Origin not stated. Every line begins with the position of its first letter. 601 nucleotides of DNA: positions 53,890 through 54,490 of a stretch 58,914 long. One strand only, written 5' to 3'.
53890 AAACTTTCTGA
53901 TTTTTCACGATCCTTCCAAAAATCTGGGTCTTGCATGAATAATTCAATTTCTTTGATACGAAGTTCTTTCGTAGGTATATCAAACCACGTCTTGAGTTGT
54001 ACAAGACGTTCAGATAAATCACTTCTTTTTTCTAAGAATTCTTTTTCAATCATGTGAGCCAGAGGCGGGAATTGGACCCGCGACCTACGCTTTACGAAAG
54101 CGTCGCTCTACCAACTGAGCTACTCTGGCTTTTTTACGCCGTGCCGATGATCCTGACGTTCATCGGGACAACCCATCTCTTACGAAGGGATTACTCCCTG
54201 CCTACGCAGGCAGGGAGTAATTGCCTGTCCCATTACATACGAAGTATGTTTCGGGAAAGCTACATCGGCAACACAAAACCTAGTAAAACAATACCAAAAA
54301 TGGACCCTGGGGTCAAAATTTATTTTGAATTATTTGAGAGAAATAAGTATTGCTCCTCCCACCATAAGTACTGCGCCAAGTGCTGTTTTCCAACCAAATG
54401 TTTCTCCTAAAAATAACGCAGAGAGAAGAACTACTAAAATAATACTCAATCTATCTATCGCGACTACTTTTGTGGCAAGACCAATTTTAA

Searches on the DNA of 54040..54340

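Call 50: search_rna_families(source=window, start=54040, end=54340, threshold=evalue, max_evalue=1, show_alignments=3)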
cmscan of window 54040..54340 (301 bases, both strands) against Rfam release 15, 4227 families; matches with E-value up to 1: 4.
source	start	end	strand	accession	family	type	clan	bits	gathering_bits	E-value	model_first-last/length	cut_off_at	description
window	54057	54129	-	RF00005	tRNA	Gene; tRNA;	CL00001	70.2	29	1.3e-15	1-71/71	no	tRNA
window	54056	54129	+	RF04354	Plastid-ycf2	Cis-reg;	-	20.5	65.7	0.068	1-75/75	no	Plastid-ycf2 5UTR RNA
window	54041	54123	-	RF00233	Tymo_tRNA-like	Cis-reg;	-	16.5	40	0.31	1-84/84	no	Tymovirus/Pomovirus/Furovirus tRNA-like 3' UTR element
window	54086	54153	-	RF03003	GP20-b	Cis-reg;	-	15.9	36.2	0.61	1-62/62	no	GP20-b RNA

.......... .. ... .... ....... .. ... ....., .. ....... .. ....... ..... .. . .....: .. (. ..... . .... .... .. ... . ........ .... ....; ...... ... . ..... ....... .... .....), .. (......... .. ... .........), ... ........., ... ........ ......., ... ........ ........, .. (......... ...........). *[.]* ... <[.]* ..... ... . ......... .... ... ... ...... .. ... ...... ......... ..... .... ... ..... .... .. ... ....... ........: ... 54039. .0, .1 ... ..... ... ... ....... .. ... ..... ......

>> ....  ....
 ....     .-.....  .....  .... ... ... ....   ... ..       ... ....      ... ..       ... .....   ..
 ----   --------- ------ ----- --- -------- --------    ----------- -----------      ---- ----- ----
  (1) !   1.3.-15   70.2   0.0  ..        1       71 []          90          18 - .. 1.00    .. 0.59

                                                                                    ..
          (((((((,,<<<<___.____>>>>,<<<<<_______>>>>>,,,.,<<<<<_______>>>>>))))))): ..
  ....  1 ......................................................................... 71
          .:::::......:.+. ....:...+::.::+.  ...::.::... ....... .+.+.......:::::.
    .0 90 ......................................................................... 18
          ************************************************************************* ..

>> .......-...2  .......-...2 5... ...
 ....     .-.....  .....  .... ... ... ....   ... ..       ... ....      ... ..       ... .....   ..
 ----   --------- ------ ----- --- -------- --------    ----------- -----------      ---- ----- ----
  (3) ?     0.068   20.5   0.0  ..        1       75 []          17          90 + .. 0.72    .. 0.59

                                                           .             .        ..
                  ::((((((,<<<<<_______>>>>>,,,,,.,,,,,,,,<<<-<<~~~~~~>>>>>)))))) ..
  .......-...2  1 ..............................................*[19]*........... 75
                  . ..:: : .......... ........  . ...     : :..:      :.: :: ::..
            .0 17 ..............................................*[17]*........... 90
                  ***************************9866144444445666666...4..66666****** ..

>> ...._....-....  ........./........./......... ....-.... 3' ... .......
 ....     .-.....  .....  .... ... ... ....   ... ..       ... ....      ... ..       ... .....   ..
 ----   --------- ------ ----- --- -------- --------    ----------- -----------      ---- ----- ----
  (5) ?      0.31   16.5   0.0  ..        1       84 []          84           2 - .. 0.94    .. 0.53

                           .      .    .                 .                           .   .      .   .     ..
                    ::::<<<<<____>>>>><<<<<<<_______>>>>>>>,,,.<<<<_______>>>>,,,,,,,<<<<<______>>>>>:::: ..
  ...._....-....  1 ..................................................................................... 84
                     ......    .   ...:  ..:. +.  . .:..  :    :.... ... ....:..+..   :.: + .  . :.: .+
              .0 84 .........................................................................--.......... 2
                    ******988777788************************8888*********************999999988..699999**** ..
